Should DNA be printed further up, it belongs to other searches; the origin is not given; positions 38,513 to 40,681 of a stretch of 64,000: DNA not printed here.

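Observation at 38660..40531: A B12-binding radical SAM enzyme with a STAS-like tail is inserted between the LptM-like gene and lysA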

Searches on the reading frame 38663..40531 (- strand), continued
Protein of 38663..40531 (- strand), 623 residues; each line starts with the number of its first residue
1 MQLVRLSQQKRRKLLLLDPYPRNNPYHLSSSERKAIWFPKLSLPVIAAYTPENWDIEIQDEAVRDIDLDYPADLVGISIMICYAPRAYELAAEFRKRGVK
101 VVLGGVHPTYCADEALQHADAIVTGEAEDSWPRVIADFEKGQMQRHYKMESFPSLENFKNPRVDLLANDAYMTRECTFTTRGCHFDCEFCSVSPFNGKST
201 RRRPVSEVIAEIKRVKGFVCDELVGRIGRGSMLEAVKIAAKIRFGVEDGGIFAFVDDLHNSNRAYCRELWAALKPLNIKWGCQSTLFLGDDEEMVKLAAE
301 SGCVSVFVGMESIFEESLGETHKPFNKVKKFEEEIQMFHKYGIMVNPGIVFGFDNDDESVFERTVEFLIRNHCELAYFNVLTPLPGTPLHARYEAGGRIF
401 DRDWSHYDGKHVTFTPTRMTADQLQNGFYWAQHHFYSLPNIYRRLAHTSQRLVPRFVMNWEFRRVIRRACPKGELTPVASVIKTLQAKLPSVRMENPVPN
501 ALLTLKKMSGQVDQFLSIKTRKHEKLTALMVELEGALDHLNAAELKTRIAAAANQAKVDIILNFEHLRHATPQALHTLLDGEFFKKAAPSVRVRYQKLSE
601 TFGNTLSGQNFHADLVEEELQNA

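Call 31: find_encoding_contigs(protein=P0301, flank=7000, max_places=2)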
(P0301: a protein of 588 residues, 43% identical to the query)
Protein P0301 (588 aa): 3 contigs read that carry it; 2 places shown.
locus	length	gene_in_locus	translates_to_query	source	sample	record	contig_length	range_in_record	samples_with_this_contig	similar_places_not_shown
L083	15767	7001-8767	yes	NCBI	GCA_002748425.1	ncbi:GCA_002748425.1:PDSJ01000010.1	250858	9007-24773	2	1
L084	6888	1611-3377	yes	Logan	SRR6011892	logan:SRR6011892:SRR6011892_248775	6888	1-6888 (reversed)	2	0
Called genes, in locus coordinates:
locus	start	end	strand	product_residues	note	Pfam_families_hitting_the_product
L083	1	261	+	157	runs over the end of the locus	-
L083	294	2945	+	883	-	PF17191:RecG_wedge, PF01336:tRNA_anti-codon, PF00270:DEAD, PF04851:ResIII (weak), PF22590:Cas3-like_C_2 (faint), PF00271:Helicase_C, PF19833:RecG_dom3_C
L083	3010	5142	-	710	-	PF01138:RNase_PH, PF03725:RNase_PH_C, PF03726:PNPase, PF01138:RNase_PH, PF00013:KH_1, PF00575:S1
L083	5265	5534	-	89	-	PF00312:Ribosomal_S15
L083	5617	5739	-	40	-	-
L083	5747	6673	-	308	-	PF01509:TruB_N, PF16198:TruB_C_2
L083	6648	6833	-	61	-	-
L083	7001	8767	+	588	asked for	PF02310:B12-binding, PF04055:Radical_SAM, PF13282:DUF4070 (weak)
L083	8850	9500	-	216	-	PF00300:His_Phos_1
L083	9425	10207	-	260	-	PF02654:CobS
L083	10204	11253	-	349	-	PF02277:DBI_PRT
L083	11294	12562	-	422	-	PF13717:Zn_ribbon_4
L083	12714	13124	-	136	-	PF02391:MoaE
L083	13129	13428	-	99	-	PF02597:ThiS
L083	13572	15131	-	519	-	PF00117:GATase, PF07722:Peptidase_C26, PF02540:NAD_synthase (weak), PF02568:ThiI (weak), PF00958:GMP_synt_C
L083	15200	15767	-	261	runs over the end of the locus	-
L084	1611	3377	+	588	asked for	PF02310:B12-binding, PF04055:Radical_SAM, PF13282:DUF4070 (weak)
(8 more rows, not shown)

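Call 32: find_encoding_contigs(protein=P0318, flank=7000, max_places=2)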
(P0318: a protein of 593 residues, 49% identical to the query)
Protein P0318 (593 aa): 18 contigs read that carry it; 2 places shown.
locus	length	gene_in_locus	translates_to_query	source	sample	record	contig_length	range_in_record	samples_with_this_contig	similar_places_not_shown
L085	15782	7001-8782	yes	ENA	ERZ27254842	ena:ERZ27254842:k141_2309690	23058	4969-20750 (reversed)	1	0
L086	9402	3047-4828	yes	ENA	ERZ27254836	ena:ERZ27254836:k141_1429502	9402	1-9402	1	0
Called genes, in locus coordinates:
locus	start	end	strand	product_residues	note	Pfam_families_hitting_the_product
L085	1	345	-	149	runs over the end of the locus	-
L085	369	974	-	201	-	PF02622:DUF179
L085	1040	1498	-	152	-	PF01814:Hemerythrin (weak)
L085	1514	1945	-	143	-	PF01322:Cytochrom_C_2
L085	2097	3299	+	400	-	PF00202:Aminotran_3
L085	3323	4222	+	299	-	PF02729:OTCace_N, PF00185:OTCace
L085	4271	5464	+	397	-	PF00764:Arginosuc_synth, PF20979:Arginosuc_syn_C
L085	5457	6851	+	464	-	PF00206:Lyase_1, PF14698:ASL_C2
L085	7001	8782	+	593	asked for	PF02310:B12-binding, PF04055:Radical_SAM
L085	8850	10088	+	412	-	PF00278:Orn_DAP_Arg_deC, PF02784:Orn_Arg_deC_N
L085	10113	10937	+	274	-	PF01678:DAP_epimerase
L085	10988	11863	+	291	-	PF00701:DHDPS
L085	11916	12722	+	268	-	PF01113:DapB_N, PF05173:DapB_C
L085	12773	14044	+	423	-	PF00155:Aminotran_1_2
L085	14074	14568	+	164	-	PF01288:HPPK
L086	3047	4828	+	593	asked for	PF02310:B12-binding, PF04055:Radical_SAM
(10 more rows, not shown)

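Call 33: find_encoding_contigs(protein=P0311, flank=7000, max_places=2)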
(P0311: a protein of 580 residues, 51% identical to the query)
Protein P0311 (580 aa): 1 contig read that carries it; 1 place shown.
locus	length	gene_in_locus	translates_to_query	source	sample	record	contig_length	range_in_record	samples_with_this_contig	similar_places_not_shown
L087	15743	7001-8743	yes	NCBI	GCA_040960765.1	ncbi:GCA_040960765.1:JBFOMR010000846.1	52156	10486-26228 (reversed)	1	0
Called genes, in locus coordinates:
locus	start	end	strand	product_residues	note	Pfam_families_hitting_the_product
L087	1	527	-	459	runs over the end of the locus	PF00682:HMGL-like, PF22617:HCS_D2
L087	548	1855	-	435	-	PF02788:RuBisCO_large_N, PF00016:RuBisCO_large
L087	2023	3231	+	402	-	PF00202:Aminotran_3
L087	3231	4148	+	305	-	PF02729:OTCace_N, PF00185:OTCace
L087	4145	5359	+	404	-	PF00764:Arginosuc_synth, PF20979:Arginosuc_syn_C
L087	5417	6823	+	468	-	PF00206:Lyase_1, PF14698:ASL_C2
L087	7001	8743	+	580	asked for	PF02310:B12-binding, PF01740:STAS (faint), PF04055:Radical_SAM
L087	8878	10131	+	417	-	PF00278:Orn_DAP_Arg_deC, PF02784:Orn_Arg_deC_N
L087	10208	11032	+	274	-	PF01678:DAP_epimerase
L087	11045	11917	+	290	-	PF00701:DHDPS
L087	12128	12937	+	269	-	PF01113:DapB_N, PF05173:DapB_C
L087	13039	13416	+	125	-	-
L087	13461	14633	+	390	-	PF00155:Aminotran_1_2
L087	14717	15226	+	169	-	PF01288:HPPK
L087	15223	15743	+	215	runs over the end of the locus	PF01712:dNK, PF13238:AAA_18, PF02223:Thymidylate_kin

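Call 34: find_encoding_contigs(protein=P0295, flank=7000, max_places=1)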
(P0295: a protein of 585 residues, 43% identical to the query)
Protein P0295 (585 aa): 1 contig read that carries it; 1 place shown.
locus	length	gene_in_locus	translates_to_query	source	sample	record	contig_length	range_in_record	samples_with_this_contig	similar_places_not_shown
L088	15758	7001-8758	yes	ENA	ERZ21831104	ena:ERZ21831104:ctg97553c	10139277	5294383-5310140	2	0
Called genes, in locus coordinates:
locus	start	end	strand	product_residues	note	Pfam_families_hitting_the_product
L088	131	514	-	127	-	PF13366:PDDEXK_3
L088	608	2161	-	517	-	PF12161:HsdM_N, PF02384:N6_Mtase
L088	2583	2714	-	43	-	-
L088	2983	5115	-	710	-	PF01138:RNase_PH, PF03725:RNase_PH_C, PF03726:PNPase, PF01138:RNase_PH, PF00013:KH_1, PF00575:S1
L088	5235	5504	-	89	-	PF00312:Ribosomal_S15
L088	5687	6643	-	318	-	PF01509:TruB_N, PF16198:TruB_C_2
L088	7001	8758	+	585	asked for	PF02310:B12-binding, PF04055:Radical_SAM, PF13282:DUF4070 (faint)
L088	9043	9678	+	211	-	PF10502:Peptidase_S26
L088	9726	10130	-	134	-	PF00072:Response_reg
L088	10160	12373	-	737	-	PF00512:HisKA, PF02518:HATPase_c, PF00072:Response_reg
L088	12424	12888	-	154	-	PF00072:Response_reg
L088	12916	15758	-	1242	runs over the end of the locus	PF00672:HAMP, PF01590:GAF, PF13185:GAF_2, PF13492:GAF_3 (weak), PF00512:HisKA, PF02518:HATPase_c, PF00072:Response_reg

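Call 35: find_encoding_contigs(protein=P0352, flank=7000, max_places=1)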
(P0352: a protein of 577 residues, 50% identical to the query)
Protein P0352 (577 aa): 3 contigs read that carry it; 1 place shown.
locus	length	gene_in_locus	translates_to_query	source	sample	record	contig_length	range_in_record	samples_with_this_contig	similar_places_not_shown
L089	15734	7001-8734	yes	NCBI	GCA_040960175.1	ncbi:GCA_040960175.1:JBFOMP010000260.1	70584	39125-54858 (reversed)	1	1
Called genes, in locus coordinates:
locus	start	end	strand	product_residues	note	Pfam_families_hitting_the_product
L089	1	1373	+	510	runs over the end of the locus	PF13541:ChlI, PF00493:MCM (faint), PF05496:RuvB_N (faint), PF01078:Mg_chelatase, PF07728:AAA_5, PF13335:Mg_chelatase_C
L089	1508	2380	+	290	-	PF00701:DHDPS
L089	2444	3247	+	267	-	PF01113:DapB_N, PF05173:DapB_C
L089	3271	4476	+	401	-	PF00764:Arginosuc_synth, PF20979:Arginosuc_syn_C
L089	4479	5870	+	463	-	PF00206:Lyase_1, PF14698:ASL_C2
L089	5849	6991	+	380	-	PF00041:fn3 (faint)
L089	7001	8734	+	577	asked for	PF02310:B12-binding, PF04055:Radical_SAM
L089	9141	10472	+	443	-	PF11638:DnaA_N, PF00308:Bac_DnaA, PF01695:IstB_IS21 (weak), PF22688:Hda_lid (weak), PF08299:Bac_DnaA_C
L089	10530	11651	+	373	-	PF00712:DNA_pol3_beta, PF02767:DNA_pol3_beta_2, PF02768:DNA_pol3_beta_3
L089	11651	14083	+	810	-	PF02518:HATPase_c, PF00204:DNA_gyraseB, PF01751:Toprim, PF18053:GyrB_insert, PF00986:DNA_gyraseB_C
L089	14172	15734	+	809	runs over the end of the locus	PF00521:DNA_topoisoIV, PF03989:DNA_gyraseA_C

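Call 36: find_encoding_contigs(protein=P0386, flank=7000, max_places=1)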
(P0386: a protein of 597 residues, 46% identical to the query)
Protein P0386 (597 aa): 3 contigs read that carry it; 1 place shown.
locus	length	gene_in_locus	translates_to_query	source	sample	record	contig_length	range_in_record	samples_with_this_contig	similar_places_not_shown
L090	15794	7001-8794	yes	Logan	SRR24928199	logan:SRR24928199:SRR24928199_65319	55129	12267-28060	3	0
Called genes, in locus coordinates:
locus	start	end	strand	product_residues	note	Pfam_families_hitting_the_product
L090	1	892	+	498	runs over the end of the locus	PF10150:RNase_E_G, PF20833:RNase_E_G_Thio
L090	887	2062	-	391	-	PF00072:Response_reg, PF13487:HD_5, PF01966:HD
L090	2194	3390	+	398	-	PF00202:Aminotran_3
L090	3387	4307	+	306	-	PF02729:OTCace_N, PF00185:OTCace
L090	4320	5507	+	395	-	PF00764:Arginosuc_synth, PF20979:Arginosuc_syn_C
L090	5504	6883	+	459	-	PF00206:Lyase_1, PF14698:ASL_C2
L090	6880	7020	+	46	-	-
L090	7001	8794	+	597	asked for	PF02310:B12-binding, PF04055:Radical_SAM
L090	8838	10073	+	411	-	PF00278:Orn_DAP_Arg_deC, PF02784:Orn_Arg_deC_N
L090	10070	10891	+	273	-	PF01678:DAP_epimerase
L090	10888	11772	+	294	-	PF00701:DHDPS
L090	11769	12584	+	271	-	PF01113:DapB_N, PF05173:DapB_C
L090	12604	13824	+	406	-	PF00155:Aminotran_1_2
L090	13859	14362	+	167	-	PF01288:HPPK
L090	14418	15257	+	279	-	PF02569:Pantoate_ligase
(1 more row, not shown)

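Call 37: find_encoding_contigs(protein=P0278, flank=7000, max_places=1)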
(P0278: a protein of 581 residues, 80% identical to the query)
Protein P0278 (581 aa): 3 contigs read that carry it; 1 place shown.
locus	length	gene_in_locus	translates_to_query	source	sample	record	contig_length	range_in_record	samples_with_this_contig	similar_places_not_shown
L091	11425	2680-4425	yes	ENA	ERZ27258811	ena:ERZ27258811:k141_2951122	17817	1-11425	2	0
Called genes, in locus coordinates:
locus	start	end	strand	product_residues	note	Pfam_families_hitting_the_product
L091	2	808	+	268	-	?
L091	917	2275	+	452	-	PF00072:Response_reg, PF00158:Sigma54_activat, PF14532:Sigma54_activ_2, PF07728:AAA_5 (weak), PF25601:AAA_lid_14, PF02954:HTH_8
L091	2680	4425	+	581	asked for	PF02310:B12-binding, PF04055:Radical_SAM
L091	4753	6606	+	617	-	-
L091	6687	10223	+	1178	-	PF01869:BcrAD_BadFG, PF09989:DUF2229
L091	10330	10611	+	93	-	-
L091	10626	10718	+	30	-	-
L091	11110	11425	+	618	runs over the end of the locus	PF23545:Zn_ribbon_HMPTM, PF04055:Radical_SAM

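Call 49: search_protein_families(library=pfam, proteins=[L081:9192-11045:+, L081:14830-15111:+, L089:5849-6991:+, L083:11294-12562:-, L031:5599-5862:+], max_evalue=0.1)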
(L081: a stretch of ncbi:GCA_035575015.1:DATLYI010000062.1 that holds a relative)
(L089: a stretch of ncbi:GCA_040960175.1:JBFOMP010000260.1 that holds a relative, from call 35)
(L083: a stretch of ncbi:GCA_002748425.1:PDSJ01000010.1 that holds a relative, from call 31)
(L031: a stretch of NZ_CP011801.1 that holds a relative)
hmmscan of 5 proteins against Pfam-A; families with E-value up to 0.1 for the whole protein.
L081:9192-11045:+ (617 aa): 0 families

L081:14830-15111:+ (93 aa): 2 families
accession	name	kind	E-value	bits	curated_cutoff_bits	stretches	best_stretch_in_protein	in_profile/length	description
PF07976.19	Phe_hydrox_dim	-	0.011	16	24.9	1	6-91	39-127/197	Phenol hydroxylase, C-terminal dimerisation domain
PF00772.26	DnaB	-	0.067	13.7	23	0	55-87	34-66/103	DnaB-like helicase N terminal domain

L089:5849-6991:+ (380 aa): 3 families
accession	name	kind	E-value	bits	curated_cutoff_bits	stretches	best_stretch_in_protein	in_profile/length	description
PF00041.27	fn3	-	1.3e-09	38.5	25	1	190-264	11-72/84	Fibronectin type III domain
PF18370.7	RGI_lyase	-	0.00024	21.8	27.8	0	293-362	10-75/86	Rhamnogalacturonan I lyases beta-sheet domain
PF13627.12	LptM_cons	-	0.051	13.9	27.3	1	40-51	9-20/23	LPS-assembly lipoprotein LptM, conserved region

L083:11294-12562:- (422 aa): 7 families
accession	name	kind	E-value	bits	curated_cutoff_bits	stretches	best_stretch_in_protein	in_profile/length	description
PF13717.11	Zn_ribbon_4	-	1.4e-10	41.4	30.3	1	164-199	1-36/36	zinc-ribbon domain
PF12773.13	DZR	-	0.00012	22.6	27.3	1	221-242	1-22/45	Double zinc ribbon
PF13719.11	Zn_ribbon_5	-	0.0006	19.9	29.3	1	164-200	1-37/37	zinc-ribbon domain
PF24463.1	DUF7577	-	0.0028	17.7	28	1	218-242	2-26/27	Domain of unknown function (DUF7577)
PF13240.11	Zn_Ribbon_1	-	0.0032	17.7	25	1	221-238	2-19/23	zinc-ribbon domain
PF24460.1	DUF7575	-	0.035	13.9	28.5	0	218-238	3-23/28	Domain of unknown function (DUF7575)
PF09723.15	Zn_ribbon_8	-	0.041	14.3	34.4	0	166-196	6-34/41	Zinc ribbon domain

L031:5599-5862:+ (87 aa): 0 families

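Call 52: predict_structure(alignment_id=A5)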
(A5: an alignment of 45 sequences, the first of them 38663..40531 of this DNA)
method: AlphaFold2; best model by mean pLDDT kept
length: 623 residues; sequences in the alignment: 45
mean_pLDDT: 84.7   pTM: 0.85
mean pLDDT of the five models: 84.7, 83.5, 83.0, 78.2, 77.7
residues with pLDDT >= 90: 263; 70-90: 289; 50-70: 49; < 50: 22
segments of 3 or more residues with pLDDT < 50: 1-7, 507-510, 612-617, 620-623
pLDDT, mean of each block of 10 residues (from residue 1): 50 94 76 73 93 94 90 94 91 97 83 89 89 96 93 88 84 83 80 72 94 88 81 82 69 78 89 93 86 93 90 79 69 92 92 91 95 93 86 93 88 92 96 97 85 86 91 91 88 75 56 79 84 90 91 88 88 85 80 82 62 47 41
secondary structure, 60 per line:
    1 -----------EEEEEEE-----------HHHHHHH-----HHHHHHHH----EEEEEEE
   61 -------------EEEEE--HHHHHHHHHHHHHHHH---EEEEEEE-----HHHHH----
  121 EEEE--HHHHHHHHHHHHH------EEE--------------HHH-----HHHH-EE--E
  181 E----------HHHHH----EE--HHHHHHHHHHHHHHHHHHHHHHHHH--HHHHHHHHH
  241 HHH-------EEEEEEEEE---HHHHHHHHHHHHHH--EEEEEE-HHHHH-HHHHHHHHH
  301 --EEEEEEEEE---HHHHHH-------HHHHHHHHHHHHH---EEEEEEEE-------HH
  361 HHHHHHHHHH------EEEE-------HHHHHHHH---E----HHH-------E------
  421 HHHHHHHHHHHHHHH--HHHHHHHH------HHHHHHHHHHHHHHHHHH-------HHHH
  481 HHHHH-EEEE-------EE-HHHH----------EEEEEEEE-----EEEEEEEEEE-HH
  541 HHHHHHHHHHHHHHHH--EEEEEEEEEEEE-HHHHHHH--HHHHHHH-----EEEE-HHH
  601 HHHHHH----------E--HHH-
elements in order: E12-18 H30-36 H42-49 E54-60 E74-78 H81-96 E100-106 H112-116 E121-124 H127-139 E146-148 H171-174 H192-196 H205-229 H232-243 E251-259 H263-276 E279-284 H286-290 H292-300 E303-311 H315-320 H328-340 E344-351 H359-370 E377-380 H388-395 H421-435 H438-445 H452-469 H477-485 E487-490 H501-504 E515-522 E528-537 H539-556 E559-570 H572-578 H581-587 E593-596 H598-606

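Call 55: fold_search(model_id=the predicted structure, library=pdb)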
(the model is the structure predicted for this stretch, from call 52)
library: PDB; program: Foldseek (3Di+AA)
matches with E <= 10: 1663; with E <= 0.001: 85
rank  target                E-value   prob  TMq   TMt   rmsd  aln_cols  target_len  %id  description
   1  6fd2_B                1.9e-20  1.00  0.55  0.74   6.5       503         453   17  Radical SAM 1,2-diol dehydratase AprD4 in complex with its substrate paromamine (released 2018-01-17)
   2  6fd2_A                6.5e-20  1.00  0.55  0.74   6.7       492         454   17  Radical SAM 1,2-diol dehydratase AprD4 in complex with its substrate paromamine (released 2018-01-17)
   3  9ccb                  1.0e-16  1.00  0.46  0.66   8.4       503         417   16  X-ray crystal structure of methyl-coenzyme M reductase glutamine methylase (MgmA) from Methanothermobacter marburgensis  (released 2025-01-01)
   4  7mjx_A                4.0e-14  1.00  0.41  0.56  18.3       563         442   13  MiaB in the complex with 5'-deoxyadenosine, methionine and RNA (released 2021-09-15)
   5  7mjz                  7.7e-14  1.00  0.41  0.56  18.6       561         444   13  The structure of MiaB with pentasulfide bridge (released 2021-09-15)
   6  6wte_B                8.2e-14  1.00  0.46  0.53   9.5       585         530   16  Structure of radical S-adenosylmethionine methyltransferase, TsrM, from Kitasatospora setae with cobalamin and [4Fe-4S (released 2020-12-23)
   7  6wte_A                9.7e-14  1.00  0.44  0.47   7.0       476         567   16  Structure of radical S-adenosylmethionine methyltransferase, TsrM, from Kitasatospora setae with cobalamin and [4Fe-4S (released 2020-12-23)
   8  6wtf_A                1.3e-13  1.00  0.44  0.50   6.5       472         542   17  Structure of radical S-adenosylmethionine methyltransferase, TsrM, from Kitasatospora setae with tryptophan substrate  (released 2020-12-23)
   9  7mjw_A                2.5e-13  1.00  0.42  0.58   5.9       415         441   15  Methylated MiaB in the complex with 5'-deoxyadenosine, methionine and RNA (released 2021-09-15)
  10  6wtf_B                2.9e-13  1.00  0.42  0.48   7.6       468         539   16  Structure of radical S-adenosylmethionine methyltransferase, TsrM, from Kitasatospora setae with tryptophan substrate  (released 2020-12-23)
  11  7mjy_A                5.1e-13  1.00  0.44  0.60  17.1       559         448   12  MiaB in the complex with s-adenosyl-L-homocysteine and RNA (released 2021-09-15)
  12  9a6d_A                1.5e-12  1.00  0.43  0.57  17.0       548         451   11  Integrative model of MTAB-YVFG by crosslinking MS and deep learning (released 2024-09-18)
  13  9n1d                  2.5e-12  1.00  0.46  0.46  15.5       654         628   10  Crystal structure of CysS from Corallococcus sp. CA054B with 5'-deoxyadenosine and methionine bound (released 2026-01-28)
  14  9n1b                  3.0e-12  1.00  0.46  0.46   8.6       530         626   12  Crystal structure of CysS from Corallococcus sp. CA054B with 5'-deoxyadenosine, methionine, and pantetheinylated 3-metho (released 2026-01-28)
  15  7mjv_A                4.6e-12  1.00  0.42  0.57  17.9       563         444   12  MiaB in the complex with s-adenosylmethionine and RNA (released 2021-09-15)
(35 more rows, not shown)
